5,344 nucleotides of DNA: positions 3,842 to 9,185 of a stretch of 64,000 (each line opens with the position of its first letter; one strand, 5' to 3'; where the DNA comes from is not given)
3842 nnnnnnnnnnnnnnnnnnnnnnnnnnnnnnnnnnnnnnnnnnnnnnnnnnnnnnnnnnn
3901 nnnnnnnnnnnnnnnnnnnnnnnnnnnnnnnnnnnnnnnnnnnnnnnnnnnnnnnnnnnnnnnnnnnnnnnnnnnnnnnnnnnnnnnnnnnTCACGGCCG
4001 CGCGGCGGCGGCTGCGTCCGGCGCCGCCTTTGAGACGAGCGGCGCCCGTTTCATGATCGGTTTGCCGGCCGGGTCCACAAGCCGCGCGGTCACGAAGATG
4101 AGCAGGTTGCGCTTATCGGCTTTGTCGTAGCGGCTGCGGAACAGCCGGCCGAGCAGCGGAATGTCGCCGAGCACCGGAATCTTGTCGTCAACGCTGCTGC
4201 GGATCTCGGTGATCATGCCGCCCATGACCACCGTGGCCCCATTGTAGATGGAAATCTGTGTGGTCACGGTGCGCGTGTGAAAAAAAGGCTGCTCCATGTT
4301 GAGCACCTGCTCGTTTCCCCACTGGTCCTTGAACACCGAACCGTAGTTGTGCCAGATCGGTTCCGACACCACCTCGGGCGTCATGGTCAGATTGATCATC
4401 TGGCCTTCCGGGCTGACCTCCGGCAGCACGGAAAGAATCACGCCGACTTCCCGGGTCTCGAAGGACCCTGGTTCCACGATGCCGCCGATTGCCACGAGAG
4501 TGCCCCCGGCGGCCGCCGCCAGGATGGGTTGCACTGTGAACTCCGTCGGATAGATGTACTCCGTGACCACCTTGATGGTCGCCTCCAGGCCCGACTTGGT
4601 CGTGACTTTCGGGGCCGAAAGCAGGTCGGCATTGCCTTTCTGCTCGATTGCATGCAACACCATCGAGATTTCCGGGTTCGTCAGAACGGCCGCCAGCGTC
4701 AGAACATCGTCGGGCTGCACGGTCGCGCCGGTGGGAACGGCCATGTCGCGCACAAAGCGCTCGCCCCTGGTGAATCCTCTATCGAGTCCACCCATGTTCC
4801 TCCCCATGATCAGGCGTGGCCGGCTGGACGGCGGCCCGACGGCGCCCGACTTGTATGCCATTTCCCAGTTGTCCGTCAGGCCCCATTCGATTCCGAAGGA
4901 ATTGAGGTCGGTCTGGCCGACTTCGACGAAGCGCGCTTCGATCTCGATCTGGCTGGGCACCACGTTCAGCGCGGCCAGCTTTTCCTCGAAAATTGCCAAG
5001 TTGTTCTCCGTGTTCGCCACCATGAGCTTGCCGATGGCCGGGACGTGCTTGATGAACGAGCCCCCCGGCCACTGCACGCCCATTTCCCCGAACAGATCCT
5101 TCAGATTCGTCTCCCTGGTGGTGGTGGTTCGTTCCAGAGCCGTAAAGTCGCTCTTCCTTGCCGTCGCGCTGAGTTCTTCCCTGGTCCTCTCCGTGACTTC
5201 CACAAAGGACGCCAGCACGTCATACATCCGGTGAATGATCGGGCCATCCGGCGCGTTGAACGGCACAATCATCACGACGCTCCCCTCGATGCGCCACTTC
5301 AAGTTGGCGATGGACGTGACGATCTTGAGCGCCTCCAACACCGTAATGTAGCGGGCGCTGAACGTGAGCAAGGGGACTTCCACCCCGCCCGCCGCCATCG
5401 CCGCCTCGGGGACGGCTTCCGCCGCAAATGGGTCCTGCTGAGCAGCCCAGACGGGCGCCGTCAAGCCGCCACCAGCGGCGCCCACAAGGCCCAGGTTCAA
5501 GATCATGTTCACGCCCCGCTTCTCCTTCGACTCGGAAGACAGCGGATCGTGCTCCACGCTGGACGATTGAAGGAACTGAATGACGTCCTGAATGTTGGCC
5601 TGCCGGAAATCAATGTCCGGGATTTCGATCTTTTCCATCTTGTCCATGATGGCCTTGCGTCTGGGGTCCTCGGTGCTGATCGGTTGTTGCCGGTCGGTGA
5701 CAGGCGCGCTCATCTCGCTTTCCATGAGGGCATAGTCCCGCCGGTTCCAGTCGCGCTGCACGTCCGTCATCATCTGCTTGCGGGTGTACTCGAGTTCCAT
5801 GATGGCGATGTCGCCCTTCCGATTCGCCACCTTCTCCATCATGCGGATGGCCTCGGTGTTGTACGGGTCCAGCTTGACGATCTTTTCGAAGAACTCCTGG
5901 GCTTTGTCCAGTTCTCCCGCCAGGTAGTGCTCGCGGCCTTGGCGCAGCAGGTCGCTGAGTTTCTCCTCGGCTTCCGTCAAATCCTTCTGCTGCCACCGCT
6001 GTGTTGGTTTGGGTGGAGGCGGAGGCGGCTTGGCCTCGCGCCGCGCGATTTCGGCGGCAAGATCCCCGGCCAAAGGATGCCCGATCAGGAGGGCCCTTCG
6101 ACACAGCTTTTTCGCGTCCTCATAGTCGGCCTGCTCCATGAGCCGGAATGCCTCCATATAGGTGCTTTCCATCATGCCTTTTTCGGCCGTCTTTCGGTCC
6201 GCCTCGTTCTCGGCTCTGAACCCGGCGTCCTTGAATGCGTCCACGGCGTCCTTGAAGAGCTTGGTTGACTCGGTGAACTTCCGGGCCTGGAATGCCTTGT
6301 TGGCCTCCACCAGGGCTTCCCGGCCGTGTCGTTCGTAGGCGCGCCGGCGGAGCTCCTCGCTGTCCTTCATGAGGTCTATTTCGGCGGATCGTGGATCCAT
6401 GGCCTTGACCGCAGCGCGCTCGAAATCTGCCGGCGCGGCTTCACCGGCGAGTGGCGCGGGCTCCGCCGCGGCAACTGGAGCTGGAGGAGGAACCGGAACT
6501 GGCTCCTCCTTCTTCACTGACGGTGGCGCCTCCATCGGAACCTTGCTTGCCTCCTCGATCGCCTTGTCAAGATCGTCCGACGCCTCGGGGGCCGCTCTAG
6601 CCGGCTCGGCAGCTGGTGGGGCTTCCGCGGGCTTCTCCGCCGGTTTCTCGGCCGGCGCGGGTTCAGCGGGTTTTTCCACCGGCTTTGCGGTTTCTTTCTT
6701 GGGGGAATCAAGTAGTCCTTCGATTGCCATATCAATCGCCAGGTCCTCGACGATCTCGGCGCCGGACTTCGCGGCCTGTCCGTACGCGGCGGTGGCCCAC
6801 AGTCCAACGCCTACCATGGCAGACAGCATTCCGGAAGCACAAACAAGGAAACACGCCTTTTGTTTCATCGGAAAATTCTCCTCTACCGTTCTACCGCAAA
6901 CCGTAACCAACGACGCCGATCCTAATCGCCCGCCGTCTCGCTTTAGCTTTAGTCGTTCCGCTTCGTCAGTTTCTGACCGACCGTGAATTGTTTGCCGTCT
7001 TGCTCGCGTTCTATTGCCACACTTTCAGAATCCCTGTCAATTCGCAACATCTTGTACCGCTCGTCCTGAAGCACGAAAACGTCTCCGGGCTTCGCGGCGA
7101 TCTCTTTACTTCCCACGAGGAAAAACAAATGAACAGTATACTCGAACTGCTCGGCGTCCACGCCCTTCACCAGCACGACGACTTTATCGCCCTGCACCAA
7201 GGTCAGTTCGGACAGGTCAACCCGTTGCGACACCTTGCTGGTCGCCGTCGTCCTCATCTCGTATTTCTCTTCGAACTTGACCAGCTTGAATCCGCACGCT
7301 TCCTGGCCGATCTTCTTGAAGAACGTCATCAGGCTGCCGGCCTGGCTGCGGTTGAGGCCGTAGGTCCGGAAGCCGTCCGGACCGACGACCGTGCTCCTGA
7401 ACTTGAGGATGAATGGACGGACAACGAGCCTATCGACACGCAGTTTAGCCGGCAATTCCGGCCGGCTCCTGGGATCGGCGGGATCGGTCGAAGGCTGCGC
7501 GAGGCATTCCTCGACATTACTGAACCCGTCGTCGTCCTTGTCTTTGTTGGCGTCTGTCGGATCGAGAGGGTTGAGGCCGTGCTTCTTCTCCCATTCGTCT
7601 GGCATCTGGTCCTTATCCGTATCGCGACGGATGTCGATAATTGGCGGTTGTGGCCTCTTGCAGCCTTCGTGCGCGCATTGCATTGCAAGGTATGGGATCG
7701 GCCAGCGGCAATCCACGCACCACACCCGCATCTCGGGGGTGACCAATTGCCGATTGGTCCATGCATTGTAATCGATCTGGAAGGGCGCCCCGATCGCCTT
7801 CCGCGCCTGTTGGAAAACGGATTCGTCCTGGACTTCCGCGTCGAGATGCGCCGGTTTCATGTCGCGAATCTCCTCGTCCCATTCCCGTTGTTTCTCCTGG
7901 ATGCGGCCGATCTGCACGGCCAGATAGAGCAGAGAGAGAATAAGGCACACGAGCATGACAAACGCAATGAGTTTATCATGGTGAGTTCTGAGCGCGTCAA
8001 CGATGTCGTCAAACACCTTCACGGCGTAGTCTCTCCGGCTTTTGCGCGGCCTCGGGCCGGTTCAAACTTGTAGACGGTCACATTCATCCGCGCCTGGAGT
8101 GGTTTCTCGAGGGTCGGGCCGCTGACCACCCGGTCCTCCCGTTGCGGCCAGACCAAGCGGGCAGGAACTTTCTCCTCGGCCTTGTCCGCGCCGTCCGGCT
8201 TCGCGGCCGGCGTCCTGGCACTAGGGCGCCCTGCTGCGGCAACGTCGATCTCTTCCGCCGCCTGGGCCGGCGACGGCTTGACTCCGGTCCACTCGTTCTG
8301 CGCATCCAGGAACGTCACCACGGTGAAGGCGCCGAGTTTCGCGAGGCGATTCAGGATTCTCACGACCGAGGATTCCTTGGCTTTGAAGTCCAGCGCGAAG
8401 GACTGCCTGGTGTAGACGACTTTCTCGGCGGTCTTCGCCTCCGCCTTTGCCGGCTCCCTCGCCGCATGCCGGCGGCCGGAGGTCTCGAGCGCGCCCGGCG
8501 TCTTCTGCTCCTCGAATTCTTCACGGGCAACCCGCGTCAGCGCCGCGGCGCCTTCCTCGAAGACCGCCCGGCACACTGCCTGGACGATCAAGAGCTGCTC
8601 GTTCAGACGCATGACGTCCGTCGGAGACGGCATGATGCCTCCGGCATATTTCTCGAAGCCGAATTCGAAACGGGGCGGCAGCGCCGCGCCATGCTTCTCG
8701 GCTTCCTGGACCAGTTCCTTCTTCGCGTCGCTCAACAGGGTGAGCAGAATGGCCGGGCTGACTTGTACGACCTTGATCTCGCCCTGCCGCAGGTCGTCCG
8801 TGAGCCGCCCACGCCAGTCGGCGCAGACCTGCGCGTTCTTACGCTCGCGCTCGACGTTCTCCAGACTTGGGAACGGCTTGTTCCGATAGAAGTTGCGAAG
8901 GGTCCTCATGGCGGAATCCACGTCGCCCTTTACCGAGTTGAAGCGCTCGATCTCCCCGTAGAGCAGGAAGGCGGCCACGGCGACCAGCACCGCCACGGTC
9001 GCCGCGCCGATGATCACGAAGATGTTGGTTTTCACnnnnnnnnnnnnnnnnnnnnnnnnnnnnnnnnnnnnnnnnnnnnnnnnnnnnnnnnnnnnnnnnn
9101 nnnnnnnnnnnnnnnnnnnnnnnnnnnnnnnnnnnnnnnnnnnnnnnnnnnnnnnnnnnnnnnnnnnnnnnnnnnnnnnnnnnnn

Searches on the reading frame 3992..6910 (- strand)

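Call 14: search_protein_families(library=pfam, proteins=[window:3992-6910:-], max_evalue=0.01)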
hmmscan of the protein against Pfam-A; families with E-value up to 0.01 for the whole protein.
window:3992-6910:- (972 aa): 4 families
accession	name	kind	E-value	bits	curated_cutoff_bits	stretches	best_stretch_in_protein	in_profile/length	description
PF00263.26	Secretin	-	3.5e-35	121.5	27.5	1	754-946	1-169/169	Bacterial type II and III secretion system protein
PF07719.23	TPR_2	-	2.5e-05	24.5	27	1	321-351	4-34/34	Tetratricopeptide repeat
PF13428.12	TPR_14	-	0.0017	19.3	23.5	0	322-357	5-40/44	Tetratricopeptide repeat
PF00515.34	TPR_1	-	0.0092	16.2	27.8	0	323-351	6-34/34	Tetratricopeptide repeat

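Call 71: search_protein_families(library=ncbifam, proteins=[window:3992-6910:-], max_evalue=0.01)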
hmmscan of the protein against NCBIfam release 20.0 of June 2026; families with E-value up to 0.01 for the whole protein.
window:3992-6910:- (972 aa): 9 families
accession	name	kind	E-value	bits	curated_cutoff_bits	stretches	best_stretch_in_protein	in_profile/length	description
NF042912.1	Amuc_1098_fam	equivalog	1.5e-123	413.6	750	2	176-680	21-488/805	Amuc_1098 family type IV pilus outer membrane protein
TIGR02517.1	type_II_gspD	equivalog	3.6e-42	144.6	351.35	1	613-946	296-591/600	type II secretion system secretin GspD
TIGR02515.1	IV_pilus_PilQ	subfamily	3.7e-39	134.9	284.35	1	526-945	49-427/428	type IV pilus secretin PilQ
TIGR02519.1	pilus_MshL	equivalog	9.6e-34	116.7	250.2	1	625-944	6-289/290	pilus (MSHA type) biogenesis protein MshL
NF010083.0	PRK13568.1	equivalog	2.2e-23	82.7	554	2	880-945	352-417/419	DNA uptake porin HofQ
TIGR02516.1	type_III_yscC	equivalog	4.6e-22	78.2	238.45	1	624-946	205-462/463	type III secretion system outer membrane ring subunit SctC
NF011873.0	PRK15346.1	equivalog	2.7e-16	59.4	524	2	878-933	427-482/499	EscC/YscC/HrcC family type III secretion system outer membrane ring protein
NF007851.2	PRK10560.1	exception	2.8e-16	59.3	598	1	880-946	344-410/412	DNA uptake porin HofQ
TIGR02552.1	LcrH_SycD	equivalog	6.1e-05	22.8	104.8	0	315-354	15-54/136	SycD/LcrH family type III secretion system chaperone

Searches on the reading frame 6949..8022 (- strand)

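Call 14: search_protein_families(library=pfam, proteins=[window:6949-8022:-], max_evalue=0.01)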
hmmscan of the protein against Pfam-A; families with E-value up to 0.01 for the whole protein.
window:6949-8022:- (357 aa): 0 families

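Call 71: search_protein_families(library=ncbifam, proteins=[window:6949-8022:-], max_evalue=0.01)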
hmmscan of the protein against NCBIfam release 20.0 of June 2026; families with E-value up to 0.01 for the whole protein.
window:6949-8022:- (357 aa): 2 families
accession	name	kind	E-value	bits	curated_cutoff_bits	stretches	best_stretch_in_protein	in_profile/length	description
NF042425.1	Amuc_1099_fam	equivalog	2.8e-18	66.6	50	1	138-336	106-319/321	Amuc_1099 family pilus-like system protein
NF047639.1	throspo3_MtsD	equivalog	0.00067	17.9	800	1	134-176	482-524/651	cell-cell cohesion protein MtsD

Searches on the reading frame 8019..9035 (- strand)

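Call 14: search_protein_families(library=pfam, proteins=[window:8019-9035:-], max_evalue=0.01)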
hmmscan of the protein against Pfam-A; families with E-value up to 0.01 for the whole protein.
window:8019-9035:- (338 aa): 0 families

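Call 71: search_protein_families(library=ncbifam, proteins=[window:8019-9035:-], max_evalue=0.01)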
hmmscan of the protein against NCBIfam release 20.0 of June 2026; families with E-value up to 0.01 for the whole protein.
window:8019-9035:- (338 aa): 1 family
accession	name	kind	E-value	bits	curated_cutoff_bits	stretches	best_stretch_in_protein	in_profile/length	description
NF038287.2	Amuc_1100_fam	equivalog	1.1e-25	90.8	180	1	6-292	9-295/326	Amuc_1100 family pilus-like protein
